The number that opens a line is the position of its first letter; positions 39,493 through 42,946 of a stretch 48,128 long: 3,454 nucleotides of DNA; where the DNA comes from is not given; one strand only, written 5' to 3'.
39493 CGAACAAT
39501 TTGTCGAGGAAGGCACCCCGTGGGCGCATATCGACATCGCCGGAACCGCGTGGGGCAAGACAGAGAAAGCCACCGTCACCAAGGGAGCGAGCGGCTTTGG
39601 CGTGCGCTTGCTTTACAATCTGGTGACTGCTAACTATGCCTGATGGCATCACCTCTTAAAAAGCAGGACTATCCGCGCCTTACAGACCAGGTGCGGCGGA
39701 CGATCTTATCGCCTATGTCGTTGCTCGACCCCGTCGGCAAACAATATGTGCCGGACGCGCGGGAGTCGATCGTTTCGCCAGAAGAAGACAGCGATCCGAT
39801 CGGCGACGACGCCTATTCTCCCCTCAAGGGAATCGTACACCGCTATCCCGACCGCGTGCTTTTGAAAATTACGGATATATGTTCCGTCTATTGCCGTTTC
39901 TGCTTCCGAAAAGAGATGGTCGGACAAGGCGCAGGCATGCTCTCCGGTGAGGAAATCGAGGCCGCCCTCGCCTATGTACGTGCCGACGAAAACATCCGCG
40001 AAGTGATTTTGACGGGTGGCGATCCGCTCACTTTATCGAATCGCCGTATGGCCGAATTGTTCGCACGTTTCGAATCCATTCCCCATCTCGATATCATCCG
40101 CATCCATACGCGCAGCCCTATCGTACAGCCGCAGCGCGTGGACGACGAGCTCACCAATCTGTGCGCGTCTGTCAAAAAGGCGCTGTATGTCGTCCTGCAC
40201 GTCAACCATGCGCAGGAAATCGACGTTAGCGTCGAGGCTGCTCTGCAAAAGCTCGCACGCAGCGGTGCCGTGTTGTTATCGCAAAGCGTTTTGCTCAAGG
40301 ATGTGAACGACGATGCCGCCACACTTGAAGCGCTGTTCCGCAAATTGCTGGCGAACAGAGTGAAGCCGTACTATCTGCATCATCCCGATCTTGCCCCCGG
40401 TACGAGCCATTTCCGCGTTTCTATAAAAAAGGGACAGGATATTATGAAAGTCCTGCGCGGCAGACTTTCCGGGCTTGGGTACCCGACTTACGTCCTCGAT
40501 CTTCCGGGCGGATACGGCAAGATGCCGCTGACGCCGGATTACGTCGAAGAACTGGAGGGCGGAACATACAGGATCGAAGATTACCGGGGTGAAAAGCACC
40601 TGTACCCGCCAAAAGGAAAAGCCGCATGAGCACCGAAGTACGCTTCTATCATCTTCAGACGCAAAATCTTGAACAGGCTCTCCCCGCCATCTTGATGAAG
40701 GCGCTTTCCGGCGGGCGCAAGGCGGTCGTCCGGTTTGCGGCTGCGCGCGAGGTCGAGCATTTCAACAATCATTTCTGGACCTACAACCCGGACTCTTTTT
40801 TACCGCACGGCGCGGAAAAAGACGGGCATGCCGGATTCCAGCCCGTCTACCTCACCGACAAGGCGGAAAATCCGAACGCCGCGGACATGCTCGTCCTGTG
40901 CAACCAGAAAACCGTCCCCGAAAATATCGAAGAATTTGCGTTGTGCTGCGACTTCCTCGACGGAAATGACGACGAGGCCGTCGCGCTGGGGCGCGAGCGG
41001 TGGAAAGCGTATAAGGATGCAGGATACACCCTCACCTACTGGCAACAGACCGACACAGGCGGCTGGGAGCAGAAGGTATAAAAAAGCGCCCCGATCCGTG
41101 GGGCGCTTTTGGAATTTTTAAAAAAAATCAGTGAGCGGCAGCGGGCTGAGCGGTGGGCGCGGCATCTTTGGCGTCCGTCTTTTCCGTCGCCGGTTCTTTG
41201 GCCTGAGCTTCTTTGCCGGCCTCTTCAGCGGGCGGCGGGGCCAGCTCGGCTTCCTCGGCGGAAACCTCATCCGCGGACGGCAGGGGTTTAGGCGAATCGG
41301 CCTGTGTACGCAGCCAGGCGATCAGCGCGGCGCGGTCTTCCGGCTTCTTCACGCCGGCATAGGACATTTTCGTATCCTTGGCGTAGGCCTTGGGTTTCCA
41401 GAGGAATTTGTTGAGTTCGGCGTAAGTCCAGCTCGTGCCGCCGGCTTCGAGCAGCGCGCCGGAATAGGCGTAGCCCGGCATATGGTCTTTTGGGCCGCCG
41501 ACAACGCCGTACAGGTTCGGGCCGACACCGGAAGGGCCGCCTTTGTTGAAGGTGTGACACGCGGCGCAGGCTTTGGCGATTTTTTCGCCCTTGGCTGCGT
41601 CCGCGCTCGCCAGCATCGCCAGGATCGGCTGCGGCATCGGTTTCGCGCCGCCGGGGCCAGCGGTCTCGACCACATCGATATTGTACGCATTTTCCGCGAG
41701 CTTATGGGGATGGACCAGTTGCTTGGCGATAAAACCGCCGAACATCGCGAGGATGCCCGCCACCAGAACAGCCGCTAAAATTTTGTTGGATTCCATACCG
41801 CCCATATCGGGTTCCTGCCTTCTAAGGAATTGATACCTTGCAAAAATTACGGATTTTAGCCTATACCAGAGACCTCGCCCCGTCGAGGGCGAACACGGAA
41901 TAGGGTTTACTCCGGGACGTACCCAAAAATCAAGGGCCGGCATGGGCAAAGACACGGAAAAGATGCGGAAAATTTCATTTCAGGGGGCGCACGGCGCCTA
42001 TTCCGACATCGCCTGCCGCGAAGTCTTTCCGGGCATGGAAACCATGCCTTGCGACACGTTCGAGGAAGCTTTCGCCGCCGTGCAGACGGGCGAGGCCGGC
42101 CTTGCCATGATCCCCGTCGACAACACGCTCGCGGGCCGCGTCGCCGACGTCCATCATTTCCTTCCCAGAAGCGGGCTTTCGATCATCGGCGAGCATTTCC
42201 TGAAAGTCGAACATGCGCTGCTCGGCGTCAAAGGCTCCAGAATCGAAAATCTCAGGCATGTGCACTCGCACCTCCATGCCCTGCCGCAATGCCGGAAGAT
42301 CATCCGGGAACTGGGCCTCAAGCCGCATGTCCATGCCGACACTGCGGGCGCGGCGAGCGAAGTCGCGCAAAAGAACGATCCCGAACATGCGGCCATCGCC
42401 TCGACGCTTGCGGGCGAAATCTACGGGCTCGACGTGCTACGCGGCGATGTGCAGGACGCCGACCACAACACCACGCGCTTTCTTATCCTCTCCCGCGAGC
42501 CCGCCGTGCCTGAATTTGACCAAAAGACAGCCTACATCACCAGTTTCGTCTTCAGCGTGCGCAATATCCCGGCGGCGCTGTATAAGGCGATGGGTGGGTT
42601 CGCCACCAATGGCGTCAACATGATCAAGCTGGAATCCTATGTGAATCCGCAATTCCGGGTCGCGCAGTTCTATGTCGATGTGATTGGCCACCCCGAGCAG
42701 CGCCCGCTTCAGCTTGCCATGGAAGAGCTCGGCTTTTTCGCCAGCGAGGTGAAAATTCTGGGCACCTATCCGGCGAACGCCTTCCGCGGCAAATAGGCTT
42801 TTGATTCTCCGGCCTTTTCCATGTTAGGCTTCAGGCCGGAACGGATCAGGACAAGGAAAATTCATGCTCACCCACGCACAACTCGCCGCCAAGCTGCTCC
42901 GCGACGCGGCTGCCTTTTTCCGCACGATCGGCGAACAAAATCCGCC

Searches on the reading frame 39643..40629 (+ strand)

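Call 13: search_protein_families(library=pfam, proteins=[window:39643-40629:+], max_evalue=0.001)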
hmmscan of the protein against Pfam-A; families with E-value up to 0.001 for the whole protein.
window:39643-40629:+ (328 aa): 3 families
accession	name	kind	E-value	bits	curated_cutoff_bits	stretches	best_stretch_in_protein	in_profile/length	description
PF04055.27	Radical_SAM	-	1.4e-09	38.8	29.5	1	75-162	2-90/166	Radical SAM superfamily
PF12544.13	LAM_C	-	9.5e-07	29.4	26.7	1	269-301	2-34/127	Lysine-2,3-aminomutase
PF13353.11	Fer4_12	-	3.6e-06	27.8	22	1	79-145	14-79/137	4Fe-4S single cluster domain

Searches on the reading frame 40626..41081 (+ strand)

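Call 13: search_protein_families(library=pfam, proteins=[window:40626-41081:+], max_evalue=0.001)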
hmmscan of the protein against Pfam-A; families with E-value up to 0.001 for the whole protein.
window:40626-41081:+ (151 aa): 1 family
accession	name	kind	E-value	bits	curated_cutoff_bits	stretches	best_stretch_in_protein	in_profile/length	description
PF04364.18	DNA_pol3_chi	-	1.4e-34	119.7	25.4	1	3-137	2-135/135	DNA polymerase III chi subunit, HolC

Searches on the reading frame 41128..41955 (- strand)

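Call 13: search_protein_families(library=pfam, proteins=[window:41128-41955:-], max_evalue=0.001)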
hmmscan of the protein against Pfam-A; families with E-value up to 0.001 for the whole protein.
window:41128-41955:- (275 aa): 1 family
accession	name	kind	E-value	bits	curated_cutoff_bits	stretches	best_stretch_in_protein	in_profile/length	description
PF00034.26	Cytochrom_C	-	4.7e-08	34.7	21.3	1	120-218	1-89/90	Cytochrome c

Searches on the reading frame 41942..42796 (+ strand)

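Call 13: search_protein_families(library=pfam, proteins=[window:41942-42796:+], max_evalue=0.001)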
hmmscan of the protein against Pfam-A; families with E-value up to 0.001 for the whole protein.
window:41942-42796:+ (284 aa): 1 family
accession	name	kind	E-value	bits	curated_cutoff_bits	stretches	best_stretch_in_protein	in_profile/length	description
PF00800.23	PDT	-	8.6e-55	185.8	25.2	1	11-187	1-180/181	Prephenate dehydratase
